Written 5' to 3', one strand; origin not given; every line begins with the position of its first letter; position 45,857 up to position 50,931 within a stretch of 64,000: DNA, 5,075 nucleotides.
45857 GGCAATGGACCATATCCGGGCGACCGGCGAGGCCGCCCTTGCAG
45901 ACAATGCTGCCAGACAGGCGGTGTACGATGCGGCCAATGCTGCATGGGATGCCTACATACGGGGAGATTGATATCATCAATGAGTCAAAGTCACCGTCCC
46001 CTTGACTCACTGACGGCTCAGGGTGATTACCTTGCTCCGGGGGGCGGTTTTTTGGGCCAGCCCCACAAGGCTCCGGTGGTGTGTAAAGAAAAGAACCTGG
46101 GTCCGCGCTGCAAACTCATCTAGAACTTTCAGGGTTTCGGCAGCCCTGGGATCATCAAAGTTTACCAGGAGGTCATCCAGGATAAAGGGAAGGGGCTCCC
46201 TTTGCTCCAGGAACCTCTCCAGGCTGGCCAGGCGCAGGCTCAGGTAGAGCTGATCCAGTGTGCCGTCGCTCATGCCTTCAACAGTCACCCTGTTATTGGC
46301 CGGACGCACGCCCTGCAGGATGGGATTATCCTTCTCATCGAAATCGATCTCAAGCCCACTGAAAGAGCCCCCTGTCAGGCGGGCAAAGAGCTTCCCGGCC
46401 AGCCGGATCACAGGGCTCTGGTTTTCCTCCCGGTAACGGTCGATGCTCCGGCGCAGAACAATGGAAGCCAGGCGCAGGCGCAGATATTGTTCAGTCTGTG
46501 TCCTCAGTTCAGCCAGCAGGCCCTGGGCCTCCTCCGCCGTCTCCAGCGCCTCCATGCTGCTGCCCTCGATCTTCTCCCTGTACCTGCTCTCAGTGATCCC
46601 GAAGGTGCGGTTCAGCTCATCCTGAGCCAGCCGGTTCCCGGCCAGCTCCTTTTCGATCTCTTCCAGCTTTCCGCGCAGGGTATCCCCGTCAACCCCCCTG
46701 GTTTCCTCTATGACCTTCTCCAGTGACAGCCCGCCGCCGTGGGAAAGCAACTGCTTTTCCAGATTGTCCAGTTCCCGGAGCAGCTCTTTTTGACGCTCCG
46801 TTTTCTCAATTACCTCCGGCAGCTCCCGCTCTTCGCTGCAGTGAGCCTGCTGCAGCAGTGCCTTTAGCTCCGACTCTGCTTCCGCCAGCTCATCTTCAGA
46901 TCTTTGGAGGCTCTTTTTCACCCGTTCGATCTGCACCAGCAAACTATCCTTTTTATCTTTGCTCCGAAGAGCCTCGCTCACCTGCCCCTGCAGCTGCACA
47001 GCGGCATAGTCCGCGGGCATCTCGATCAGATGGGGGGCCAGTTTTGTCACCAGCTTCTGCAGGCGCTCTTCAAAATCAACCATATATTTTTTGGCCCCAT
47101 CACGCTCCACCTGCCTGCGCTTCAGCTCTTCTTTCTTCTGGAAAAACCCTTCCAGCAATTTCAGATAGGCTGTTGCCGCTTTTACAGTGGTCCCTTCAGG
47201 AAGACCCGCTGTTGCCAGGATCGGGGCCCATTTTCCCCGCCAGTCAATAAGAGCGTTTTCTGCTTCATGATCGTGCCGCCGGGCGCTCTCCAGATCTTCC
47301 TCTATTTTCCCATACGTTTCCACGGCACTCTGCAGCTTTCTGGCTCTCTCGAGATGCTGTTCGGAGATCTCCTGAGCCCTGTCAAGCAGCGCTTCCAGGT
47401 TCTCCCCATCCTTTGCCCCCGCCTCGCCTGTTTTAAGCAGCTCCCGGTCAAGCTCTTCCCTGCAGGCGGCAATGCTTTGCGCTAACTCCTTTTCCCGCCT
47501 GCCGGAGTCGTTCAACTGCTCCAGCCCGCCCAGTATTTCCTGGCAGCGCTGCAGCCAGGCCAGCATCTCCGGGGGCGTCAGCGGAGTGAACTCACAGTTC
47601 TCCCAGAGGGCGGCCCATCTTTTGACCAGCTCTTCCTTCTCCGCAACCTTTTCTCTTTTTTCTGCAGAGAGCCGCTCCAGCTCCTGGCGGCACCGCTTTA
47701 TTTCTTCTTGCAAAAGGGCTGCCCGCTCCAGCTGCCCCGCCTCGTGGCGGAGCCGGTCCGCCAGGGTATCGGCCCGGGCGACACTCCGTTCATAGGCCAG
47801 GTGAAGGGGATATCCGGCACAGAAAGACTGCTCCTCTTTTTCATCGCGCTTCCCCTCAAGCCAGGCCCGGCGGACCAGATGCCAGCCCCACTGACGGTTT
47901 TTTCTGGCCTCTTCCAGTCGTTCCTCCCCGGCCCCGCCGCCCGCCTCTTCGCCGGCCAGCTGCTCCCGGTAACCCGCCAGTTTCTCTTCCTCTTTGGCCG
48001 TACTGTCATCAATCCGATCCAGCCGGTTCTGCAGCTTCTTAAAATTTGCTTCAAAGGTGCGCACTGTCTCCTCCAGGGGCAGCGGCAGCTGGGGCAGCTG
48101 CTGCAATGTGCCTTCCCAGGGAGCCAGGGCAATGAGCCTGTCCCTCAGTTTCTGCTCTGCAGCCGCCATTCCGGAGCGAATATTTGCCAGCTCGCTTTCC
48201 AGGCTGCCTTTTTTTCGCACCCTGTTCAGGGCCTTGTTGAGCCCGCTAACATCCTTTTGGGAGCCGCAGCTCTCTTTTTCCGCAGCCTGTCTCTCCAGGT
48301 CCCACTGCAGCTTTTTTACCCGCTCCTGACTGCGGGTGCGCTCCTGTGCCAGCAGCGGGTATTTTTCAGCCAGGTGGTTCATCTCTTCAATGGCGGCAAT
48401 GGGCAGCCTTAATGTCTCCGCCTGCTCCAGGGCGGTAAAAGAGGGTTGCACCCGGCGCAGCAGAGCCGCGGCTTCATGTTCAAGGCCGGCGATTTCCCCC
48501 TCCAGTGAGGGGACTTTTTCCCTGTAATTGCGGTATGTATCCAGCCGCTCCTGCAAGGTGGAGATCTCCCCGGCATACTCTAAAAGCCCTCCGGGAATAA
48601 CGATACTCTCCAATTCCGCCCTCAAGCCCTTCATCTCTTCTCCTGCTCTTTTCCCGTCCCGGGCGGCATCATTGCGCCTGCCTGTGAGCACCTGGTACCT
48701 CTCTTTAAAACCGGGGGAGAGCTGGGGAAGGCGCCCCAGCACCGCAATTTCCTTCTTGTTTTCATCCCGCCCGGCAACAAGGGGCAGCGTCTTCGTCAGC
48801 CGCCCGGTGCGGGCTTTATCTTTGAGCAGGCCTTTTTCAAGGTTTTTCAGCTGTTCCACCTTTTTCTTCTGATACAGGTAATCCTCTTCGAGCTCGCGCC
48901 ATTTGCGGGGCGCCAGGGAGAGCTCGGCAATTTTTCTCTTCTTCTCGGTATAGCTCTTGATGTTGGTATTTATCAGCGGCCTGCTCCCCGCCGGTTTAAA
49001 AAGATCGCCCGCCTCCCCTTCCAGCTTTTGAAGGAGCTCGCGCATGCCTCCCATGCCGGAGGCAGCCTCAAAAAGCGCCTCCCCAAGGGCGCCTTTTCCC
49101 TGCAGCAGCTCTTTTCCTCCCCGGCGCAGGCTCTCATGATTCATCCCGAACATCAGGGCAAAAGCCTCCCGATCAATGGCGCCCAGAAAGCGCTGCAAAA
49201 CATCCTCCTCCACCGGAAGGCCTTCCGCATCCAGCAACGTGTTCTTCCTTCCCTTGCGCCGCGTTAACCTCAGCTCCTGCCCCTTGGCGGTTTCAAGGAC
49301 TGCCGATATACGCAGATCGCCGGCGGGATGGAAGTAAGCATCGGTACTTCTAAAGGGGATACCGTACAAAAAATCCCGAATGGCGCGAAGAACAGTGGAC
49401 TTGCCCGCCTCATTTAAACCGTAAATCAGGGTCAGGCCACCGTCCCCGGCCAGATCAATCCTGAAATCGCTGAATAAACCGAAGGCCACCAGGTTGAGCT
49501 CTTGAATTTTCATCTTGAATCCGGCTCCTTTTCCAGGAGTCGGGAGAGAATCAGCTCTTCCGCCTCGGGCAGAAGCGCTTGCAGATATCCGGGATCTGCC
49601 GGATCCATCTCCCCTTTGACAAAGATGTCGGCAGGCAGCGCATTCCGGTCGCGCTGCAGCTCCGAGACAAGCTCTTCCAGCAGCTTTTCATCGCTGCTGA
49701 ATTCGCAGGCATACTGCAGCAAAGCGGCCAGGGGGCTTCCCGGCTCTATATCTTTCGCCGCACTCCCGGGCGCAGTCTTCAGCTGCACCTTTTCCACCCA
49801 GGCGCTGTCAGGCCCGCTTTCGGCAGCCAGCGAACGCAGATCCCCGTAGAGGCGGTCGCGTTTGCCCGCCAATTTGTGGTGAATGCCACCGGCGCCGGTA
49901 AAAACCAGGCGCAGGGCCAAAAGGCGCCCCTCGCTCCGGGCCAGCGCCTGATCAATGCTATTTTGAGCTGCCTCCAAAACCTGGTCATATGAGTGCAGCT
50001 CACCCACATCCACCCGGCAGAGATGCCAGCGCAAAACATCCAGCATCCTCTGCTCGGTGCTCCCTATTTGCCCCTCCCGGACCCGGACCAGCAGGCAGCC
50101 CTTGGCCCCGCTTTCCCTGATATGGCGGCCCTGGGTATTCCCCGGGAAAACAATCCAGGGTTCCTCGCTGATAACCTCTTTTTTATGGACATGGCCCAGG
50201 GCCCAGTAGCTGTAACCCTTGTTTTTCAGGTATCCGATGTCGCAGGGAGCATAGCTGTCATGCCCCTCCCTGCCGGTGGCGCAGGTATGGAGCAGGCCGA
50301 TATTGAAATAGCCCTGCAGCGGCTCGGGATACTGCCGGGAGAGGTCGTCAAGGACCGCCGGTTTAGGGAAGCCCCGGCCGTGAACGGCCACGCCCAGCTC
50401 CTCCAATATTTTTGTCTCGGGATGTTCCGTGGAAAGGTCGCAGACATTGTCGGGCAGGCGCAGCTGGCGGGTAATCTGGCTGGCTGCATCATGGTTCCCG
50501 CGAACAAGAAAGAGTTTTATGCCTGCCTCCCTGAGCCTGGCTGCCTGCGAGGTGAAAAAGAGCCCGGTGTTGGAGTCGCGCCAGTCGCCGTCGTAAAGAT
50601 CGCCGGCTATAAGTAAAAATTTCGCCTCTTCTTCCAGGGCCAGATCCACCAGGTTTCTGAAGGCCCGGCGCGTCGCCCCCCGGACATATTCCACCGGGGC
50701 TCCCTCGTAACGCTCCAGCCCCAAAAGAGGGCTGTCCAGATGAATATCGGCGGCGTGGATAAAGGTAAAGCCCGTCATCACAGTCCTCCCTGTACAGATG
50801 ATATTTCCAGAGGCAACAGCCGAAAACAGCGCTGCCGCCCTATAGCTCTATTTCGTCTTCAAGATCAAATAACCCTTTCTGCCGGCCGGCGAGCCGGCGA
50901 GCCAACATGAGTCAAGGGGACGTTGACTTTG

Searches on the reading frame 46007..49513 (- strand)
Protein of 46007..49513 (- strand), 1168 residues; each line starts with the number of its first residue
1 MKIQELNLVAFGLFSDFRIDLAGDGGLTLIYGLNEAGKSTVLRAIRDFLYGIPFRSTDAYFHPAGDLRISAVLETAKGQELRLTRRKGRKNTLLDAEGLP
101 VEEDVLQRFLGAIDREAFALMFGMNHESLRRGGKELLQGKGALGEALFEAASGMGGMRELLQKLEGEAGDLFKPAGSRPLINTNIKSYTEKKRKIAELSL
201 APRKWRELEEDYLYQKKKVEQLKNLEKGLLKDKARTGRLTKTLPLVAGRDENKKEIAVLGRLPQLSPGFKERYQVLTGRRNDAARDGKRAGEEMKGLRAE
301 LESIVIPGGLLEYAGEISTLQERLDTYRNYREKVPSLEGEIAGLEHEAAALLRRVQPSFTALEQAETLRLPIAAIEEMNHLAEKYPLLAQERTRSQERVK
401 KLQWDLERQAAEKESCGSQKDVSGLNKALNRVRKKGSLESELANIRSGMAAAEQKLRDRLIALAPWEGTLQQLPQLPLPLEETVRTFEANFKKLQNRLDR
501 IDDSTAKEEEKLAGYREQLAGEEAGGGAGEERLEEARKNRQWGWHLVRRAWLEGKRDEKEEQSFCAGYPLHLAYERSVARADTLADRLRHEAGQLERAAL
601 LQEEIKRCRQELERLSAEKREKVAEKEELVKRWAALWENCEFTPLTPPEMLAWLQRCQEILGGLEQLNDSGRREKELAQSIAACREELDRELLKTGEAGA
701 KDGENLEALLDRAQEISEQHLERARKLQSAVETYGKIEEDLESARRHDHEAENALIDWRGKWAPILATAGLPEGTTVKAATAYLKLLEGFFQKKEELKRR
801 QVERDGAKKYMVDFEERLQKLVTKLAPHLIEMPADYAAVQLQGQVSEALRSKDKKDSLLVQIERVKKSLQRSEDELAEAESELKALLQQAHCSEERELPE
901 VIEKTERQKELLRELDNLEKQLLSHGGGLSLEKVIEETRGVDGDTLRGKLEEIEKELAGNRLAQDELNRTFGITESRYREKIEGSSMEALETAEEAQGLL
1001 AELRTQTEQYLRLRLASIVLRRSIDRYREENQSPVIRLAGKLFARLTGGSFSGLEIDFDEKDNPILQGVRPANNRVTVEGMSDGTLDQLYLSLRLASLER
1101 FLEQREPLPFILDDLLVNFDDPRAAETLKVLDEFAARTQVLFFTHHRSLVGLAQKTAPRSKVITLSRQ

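Call 72: search_protein_families(library=pfam, proteins=[window:46007-49513:-], max_evalue=0.00001)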
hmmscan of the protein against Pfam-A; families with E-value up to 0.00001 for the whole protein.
window:46007-49513:- (1168 aa): 4 families
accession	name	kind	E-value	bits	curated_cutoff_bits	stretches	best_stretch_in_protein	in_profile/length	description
PF13514.12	AAA_27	-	1.5e-68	230.9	22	1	1-205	1-206/206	AAA domain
PF13476.12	AAA_23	-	4e-10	41.1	27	1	6-227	2-161/201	AAA domain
PF02463.25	SMC_N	-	8.8e-09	35.6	40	0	831-1155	71-207/220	RecF/RecN/SMC N terminal domain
PF13175.12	AAA_15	-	5.9e-07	29.9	32.1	1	1-49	1-47/374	AAA ATPase domain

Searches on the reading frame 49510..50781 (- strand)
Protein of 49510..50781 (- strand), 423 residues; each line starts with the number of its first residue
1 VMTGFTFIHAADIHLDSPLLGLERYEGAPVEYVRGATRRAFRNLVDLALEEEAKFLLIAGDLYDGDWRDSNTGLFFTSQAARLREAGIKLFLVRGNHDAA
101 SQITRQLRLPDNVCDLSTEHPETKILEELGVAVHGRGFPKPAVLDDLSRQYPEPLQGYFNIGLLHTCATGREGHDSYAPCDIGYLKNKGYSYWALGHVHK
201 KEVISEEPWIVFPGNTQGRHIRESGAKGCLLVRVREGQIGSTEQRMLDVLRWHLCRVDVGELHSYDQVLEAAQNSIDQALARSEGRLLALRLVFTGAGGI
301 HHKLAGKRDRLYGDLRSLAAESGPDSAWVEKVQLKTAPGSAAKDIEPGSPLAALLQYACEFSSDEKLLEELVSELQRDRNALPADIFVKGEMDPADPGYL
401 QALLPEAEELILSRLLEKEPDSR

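Call 73: search_protein_families(library=pfam, proteins=[window:49510-50781:-], max_evalue=0.00001)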
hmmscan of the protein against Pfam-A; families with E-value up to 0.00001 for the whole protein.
window:49510-50781:- (423 aa): 1 family
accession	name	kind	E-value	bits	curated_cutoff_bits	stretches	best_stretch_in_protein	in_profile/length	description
PF00149.33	Metallophos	-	1.3e-12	49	21.5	1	6-200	2-190/191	Calcineurin-like phosphoesterase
